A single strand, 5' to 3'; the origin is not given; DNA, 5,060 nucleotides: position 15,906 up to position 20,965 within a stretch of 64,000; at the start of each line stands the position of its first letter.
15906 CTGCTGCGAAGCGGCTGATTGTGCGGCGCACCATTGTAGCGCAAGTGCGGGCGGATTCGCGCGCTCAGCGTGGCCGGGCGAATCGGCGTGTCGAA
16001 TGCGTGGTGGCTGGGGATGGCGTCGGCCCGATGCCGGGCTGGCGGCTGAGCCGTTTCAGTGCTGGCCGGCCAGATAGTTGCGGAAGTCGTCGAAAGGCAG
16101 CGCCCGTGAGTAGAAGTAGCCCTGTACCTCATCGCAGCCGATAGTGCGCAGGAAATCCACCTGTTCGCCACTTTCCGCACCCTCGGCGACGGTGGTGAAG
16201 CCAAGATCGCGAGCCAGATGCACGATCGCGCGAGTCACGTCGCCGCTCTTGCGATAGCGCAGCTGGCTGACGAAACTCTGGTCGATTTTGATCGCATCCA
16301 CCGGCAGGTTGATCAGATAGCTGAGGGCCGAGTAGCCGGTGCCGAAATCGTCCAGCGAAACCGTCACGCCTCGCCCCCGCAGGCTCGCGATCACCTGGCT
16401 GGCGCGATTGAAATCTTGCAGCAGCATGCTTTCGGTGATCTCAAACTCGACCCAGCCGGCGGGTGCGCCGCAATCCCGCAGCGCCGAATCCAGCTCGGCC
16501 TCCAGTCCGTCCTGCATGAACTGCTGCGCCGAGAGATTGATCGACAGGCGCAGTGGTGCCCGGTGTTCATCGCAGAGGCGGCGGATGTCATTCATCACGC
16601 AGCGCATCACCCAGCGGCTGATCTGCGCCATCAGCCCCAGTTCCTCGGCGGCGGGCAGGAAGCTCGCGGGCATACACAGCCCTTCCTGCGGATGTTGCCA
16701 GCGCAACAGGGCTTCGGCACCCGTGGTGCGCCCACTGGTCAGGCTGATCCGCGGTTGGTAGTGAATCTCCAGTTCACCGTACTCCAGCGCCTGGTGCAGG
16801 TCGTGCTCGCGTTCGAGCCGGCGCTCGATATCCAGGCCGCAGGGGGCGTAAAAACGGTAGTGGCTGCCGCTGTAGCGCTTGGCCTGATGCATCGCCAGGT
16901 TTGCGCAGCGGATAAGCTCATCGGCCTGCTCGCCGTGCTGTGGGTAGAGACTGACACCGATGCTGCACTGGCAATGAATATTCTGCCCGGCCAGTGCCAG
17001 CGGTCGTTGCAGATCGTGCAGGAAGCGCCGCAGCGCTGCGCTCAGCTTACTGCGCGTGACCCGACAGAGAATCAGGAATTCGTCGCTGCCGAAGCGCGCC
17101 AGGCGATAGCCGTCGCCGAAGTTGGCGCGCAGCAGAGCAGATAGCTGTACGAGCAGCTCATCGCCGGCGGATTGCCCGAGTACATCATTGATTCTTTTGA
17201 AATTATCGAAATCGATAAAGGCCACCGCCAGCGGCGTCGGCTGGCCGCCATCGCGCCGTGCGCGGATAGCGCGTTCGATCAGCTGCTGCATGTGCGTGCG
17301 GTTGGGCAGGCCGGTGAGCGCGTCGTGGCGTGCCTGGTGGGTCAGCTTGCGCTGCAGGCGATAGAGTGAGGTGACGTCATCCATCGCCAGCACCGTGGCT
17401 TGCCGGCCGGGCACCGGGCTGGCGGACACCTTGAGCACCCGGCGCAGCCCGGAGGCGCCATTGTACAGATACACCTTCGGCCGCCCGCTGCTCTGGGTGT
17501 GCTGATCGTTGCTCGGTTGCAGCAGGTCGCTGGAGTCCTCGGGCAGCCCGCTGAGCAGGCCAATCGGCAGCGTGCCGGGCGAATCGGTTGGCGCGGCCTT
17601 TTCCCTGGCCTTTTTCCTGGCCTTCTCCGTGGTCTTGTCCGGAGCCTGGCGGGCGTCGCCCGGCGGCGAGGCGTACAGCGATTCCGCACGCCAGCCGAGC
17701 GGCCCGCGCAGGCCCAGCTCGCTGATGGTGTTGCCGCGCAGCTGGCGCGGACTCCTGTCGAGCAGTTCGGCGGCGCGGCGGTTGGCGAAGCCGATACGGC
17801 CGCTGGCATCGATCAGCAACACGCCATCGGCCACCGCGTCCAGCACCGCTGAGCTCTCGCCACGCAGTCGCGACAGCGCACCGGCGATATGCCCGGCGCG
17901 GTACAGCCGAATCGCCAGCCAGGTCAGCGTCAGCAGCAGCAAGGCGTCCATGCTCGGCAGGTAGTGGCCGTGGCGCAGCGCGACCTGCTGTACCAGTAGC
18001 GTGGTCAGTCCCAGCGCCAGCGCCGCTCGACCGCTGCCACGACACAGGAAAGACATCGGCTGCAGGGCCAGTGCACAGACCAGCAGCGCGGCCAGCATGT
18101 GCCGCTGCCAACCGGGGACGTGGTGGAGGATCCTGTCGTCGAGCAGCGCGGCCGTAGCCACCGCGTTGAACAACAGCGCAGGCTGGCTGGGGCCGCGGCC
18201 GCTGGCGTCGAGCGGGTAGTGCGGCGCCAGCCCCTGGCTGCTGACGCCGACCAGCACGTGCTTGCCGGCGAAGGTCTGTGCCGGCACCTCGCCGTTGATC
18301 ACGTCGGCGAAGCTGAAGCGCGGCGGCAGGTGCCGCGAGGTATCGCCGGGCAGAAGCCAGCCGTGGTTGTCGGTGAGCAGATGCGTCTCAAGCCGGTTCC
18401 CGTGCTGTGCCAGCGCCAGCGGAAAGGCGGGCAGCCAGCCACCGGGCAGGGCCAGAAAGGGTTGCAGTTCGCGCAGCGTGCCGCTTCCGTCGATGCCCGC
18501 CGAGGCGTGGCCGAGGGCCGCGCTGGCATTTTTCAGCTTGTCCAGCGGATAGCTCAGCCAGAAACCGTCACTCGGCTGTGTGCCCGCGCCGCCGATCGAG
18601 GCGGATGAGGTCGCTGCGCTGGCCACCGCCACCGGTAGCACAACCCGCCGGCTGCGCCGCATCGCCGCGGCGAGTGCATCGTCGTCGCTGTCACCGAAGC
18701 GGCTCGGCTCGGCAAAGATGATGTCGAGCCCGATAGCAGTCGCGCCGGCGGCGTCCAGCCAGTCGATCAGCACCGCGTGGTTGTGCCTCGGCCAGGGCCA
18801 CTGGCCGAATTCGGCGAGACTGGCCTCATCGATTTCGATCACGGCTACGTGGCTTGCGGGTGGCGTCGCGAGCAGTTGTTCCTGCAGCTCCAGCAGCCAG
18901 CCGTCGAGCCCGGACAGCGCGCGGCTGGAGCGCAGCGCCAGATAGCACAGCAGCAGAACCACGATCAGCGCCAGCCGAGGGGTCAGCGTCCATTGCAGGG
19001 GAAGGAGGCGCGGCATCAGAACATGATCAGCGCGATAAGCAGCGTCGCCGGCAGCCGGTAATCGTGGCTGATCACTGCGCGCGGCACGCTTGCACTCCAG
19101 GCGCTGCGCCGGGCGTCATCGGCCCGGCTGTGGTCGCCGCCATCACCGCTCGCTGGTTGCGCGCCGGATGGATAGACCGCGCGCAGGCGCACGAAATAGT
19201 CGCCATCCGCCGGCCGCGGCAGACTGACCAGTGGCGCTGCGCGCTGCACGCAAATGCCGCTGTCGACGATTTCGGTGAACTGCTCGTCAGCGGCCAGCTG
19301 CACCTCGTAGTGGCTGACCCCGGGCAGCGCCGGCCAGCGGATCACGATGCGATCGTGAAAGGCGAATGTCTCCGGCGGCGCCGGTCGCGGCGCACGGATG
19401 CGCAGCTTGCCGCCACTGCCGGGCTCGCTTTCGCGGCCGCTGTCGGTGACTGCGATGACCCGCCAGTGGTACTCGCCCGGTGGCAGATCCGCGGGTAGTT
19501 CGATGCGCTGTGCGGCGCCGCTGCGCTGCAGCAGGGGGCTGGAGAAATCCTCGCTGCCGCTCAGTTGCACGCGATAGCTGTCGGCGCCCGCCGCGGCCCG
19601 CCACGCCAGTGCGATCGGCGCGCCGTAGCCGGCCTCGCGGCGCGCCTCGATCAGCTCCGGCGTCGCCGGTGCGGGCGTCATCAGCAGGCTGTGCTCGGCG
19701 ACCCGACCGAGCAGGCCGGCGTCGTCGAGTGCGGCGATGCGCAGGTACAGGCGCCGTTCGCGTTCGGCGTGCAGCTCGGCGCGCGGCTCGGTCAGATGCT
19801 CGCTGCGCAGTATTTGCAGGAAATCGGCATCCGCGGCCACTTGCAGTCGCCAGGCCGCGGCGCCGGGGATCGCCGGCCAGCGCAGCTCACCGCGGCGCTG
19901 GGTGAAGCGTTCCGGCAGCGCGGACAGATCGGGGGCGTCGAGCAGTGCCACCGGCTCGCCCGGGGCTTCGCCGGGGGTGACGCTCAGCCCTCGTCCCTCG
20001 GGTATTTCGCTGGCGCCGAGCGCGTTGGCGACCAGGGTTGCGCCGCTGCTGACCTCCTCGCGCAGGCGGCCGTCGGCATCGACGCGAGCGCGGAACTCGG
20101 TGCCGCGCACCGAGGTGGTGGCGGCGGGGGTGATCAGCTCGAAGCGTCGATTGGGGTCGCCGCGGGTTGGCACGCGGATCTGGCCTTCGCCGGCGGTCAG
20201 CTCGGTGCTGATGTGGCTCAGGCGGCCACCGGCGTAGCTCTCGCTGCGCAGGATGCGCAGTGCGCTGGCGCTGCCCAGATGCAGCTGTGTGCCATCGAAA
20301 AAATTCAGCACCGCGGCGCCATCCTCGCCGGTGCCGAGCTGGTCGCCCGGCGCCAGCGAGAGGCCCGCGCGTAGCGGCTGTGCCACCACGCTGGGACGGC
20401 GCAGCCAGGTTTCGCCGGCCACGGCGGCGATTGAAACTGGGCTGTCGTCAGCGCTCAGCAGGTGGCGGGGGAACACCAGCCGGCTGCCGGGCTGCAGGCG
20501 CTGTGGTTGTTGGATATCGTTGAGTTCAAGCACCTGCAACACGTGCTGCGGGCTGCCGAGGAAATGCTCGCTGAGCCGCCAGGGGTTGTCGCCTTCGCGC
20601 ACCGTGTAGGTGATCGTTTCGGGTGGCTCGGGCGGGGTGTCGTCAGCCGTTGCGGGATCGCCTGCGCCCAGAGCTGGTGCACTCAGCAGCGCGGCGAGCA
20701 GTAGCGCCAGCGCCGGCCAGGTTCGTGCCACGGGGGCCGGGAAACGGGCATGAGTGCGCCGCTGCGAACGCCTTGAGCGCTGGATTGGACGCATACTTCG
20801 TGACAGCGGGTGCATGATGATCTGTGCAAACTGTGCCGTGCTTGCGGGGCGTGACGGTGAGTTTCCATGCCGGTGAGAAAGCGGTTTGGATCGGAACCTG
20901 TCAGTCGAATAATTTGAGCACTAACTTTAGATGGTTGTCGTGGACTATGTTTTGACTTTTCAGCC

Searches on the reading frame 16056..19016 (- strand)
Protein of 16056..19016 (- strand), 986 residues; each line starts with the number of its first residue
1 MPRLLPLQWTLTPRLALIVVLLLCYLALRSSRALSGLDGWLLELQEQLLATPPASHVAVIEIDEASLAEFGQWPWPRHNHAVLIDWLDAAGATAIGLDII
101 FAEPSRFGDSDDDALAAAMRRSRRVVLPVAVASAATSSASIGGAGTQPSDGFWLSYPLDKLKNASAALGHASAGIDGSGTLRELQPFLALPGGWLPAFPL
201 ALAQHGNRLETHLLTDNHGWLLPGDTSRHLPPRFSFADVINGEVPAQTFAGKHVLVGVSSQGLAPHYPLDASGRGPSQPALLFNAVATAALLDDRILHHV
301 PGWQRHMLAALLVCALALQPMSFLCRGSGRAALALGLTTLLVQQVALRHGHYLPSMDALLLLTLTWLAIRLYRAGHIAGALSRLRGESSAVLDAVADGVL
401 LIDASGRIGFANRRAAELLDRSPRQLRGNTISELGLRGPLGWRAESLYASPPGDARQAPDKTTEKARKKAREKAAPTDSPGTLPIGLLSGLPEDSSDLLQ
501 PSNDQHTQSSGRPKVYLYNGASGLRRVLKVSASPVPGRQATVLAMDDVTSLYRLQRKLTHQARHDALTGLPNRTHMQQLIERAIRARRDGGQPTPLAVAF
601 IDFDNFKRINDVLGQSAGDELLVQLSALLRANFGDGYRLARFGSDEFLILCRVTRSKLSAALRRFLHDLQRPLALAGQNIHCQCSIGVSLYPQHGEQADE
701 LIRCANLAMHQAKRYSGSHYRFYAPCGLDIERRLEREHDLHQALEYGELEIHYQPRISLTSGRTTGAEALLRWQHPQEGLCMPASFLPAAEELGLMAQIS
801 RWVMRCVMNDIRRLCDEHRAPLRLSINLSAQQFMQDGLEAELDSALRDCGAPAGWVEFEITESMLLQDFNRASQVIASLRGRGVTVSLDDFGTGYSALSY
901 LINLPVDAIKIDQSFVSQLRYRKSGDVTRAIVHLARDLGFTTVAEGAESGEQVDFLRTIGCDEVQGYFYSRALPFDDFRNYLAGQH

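Call 45: search_protein_families(library=pfam, proteins=[window:16056-19016:-], max_evalue=0.00001)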
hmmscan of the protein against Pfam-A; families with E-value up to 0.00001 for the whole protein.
window:16056-19016:- (986 aa): 3 families
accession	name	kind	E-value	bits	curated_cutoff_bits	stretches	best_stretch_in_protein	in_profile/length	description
PF00563.25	EAL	-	1.9e-72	243.9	31.3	1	739-971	3-235/236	EAL domain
PF05226.16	CHASE2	-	7.9e-40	137.5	26.3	1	21-317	2-255/257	CHASE2 domain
PF00990.26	GGDEF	-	3.6e-36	124.8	23.8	1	562-714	1-156/161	Diguanylate cyclase, GGDEF domain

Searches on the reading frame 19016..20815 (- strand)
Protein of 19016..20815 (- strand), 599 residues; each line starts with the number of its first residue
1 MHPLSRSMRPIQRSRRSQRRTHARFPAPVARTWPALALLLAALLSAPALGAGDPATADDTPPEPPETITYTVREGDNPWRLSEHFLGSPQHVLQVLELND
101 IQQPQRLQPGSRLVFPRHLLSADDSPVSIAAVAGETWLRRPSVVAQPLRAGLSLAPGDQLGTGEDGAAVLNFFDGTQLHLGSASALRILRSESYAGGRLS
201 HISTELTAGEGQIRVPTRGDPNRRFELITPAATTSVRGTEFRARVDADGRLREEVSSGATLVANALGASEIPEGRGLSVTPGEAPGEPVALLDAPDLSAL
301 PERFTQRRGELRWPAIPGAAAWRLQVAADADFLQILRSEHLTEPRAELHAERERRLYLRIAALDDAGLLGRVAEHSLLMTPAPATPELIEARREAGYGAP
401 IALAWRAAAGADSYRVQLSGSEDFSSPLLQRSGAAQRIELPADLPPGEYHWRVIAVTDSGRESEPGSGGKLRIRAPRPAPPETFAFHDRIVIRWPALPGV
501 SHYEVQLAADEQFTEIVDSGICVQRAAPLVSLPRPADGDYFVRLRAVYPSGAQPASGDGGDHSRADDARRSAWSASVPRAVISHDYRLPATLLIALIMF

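Call 45: search_protein_families(library=pfam, proteins=[window:19016-20815:-], max_evalue=0.00001)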
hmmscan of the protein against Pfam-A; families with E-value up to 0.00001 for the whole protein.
window:19016-20815:- (599 aa): 1 family
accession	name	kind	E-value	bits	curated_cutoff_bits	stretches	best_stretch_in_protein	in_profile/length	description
PF04773.18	FecR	-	4.3e-12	46.7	24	1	159-259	2-95/97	FecR protein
